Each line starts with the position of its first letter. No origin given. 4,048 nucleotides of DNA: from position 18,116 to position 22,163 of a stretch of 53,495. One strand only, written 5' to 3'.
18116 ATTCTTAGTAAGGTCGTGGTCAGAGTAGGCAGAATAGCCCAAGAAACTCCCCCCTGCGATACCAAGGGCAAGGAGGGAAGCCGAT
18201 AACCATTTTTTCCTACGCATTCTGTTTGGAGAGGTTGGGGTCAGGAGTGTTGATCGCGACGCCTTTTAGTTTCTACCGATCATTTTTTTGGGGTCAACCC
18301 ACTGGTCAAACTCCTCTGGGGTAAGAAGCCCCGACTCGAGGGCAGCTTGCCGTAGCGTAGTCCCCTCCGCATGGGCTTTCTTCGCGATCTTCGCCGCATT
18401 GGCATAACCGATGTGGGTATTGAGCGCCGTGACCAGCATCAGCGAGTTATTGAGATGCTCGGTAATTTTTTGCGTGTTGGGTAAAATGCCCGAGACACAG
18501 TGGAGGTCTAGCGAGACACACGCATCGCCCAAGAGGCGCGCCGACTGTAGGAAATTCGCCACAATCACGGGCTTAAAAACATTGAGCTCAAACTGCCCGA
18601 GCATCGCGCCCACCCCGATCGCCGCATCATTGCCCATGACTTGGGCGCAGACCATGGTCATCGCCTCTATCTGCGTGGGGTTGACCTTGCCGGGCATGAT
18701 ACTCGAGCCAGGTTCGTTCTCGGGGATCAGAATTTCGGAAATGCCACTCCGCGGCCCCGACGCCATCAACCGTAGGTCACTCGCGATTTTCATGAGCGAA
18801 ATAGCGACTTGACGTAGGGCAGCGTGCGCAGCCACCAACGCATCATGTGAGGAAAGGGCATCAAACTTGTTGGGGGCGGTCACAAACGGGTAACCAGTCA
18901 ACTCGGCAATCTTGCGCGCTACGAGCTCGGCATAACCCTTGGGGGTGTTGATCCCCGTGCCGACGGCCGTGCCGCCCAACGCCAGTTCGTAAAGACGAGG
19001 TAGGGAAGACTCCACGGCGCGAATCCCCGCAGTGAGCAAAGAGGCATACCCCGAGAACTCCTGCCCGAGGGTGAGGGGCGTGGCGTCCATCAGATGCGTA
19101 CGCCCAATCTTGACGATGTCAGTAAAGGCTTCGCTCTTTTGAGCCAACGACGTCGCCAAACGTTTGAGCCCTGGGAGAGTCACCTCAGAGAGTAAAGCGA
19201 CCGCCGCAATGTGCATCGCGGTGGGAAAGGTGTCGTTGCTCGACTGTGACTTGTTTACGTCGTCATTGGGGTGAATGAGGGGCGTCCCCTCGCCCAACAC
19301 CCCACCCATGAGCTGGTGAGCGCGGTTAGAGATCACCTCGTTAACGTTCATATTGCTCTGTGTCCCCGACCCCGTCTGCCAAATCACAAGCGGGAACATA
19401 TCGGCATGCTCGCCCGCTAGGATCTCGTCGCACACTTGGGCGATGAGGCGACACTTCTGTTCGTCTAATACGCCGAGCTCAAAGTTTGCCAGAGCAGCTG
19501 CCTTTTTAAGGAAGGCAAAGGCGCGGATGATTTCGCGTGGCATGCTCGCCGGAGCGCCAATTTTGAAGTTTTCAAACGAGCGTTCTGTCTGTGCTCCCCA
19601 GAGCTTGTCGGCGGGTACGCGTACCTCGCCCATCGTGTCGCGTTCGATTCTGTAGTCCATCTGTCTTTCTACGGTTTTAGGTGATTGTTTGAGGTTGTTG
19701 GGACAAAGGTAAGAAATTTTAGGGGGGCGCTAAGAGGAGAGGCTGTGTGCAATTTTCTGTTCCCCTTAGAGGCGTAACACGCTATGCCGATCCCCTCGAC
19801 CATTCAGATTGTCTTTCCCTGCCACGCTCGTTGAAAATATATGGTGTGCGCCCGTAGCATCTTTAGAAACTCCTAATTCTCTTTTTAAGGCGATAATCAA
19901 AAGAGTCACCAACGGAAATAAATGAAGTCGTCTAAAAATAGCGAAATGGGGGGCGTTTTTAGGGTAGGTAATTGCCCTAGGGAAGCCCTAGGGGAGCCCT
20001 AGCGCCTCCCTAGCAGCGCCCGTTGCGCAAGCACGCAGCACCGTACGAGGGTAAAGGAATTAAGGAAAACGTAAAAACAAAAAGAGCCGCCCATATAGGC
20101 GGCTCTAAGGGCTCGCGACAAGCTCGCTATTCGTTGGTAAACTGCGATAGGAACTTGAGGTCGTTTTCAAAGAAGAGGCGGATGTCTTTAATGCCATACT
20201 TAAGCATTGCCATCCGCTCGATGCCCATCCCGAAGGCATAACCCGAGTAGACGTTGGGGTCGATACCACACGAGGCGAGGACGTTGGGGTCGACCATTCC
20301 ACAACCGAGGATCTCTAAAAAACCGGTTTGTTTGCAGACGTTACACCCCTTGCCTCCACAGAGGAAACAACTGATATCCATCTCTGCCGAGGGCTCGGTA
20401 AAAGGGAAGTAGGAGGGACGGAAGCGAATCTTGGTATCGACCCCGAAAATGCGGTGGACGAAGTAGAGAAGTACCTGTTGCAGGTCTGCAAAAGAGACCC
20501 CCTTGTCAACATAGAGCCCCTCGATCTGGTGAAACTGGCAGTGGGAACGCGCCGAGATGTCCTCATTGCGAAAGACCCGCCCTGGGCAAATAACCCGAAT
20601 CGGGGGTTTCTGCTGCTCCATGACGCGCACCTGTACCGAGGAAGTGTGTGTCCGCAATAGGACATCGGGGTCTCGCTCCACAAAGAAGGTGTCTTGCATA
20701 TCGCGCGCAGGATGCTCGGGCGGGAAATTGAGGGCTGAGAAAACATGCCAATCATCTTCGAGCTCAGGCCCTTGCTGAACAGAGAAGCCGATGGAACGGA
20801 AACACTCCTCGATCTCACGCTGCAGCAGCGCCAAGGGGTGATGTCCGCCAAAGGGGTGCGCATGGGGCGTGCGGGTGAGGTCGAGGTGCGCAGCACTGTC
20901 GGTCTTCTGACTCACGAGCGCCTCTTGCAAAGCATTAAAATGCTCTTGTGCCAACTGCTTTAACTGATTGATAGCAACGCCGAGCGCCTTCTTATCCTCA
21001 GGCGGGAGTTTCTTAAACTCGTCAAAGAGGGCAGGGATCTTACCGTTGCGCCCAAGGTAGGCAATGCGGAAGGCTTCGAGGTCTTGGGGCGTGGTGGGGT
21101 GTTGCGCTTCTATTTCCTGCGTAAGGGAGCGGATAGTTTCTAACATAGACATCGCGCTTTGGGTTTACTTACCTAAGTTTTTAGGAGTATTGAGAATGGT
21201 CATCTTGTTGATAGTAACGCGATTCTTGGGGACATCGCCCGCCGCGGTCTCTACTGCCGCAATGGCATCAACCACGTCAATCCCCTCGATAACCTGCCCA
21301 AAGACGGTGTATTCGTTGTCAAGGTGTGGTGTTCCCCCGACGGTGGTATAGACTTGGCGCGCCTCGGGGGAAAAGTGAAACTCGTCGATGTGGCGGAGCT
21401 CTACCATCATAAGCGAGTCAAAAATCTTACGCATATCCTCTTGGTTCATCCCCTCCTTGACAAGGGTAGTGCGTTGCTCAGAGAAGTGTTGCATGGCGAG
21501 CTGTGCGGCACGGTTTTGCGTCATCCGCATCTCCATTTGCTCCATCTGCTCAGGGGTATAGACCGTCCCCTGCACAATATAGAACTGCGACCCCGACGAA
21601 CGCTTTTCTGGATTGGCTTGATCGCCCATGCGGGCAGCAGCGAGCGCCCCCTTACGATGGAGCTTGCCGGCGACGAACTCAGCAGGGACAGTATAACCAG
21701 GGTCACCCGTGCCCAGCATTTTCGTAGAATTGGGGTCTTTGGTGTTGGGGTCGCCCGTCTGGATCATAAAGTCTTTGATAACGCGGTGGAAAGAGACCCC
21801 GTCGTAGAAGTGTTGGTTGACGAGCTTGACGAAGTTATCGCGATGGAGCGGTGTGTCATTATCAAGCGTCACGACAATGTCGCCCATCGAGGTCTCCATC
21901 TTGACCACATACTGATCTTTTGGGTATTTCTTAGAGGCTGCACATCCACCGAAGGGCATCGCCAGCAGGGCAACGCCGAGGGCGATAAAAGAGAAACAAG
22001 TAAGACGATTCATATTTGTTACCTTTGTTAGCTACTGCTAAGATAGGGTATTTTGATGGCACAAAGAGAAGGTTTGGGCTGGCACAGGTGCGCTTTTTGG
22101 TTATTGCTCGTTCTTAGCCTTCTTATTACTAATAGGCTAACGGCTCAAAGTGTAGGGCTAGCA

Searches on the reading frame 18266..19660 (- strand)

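Call 27: search_protein_families(library=pfam, proteins=[window:18266-19660:-], max_evalue=0.00001)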
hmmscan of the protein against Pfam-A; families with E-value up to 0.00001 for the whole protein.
window:18266-19660:- (464 aa): 2 families
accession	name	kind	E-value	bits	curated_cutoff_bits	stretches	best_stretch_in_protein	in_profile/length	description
PF00206.25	Lyase_1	-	2.7e-109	365.8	27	1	11-343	1-312/312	Lyase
PF10415.14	FumaraseC_C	-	2.7e-27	95.4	32.5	1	409-461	1-53/54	Fumarase C C-terminus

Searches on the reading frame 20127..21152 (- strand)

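Call 27: search_protein_families(library=pfam, proteins=[window:20127-21152:-], max_evalue=0.00001)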
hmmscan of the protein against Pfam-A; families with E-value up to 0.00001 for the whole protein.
window:20127-21152:- (341 aa): 2 families
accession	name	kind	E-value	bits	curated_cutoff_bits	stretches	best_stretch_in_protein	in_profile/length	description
PF01409.25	tRNA-synt_2d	-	8.2e-97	323.9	19.8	1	91-338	3-246/246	tRNA synthetases class II core domain (F)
PF02912.23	Phe_tRNA-synt_N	-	2.5e-18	66.2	22.3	1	21-83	2-64/69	Aminoacyl tRNA synthetase class II, N-terminal domain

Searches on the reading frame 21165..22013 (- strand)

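Call 27: search_protein_families(library=pfam, proteins=[window:21165-22013:-], max_evalue=0.00001)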
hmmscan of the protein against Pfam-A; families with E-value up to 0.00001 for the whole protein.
window:21165-22013:- (282 aa): 1 family
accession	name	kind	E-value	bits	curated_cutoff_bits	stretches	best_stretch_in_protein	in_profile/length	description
PF00160.26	Pro_isomerase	-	5.9e-43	147.3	21.7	2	37-149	2-112/159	Cyclophilin type peptidyl-prolyl cis-trans isomerase/CLD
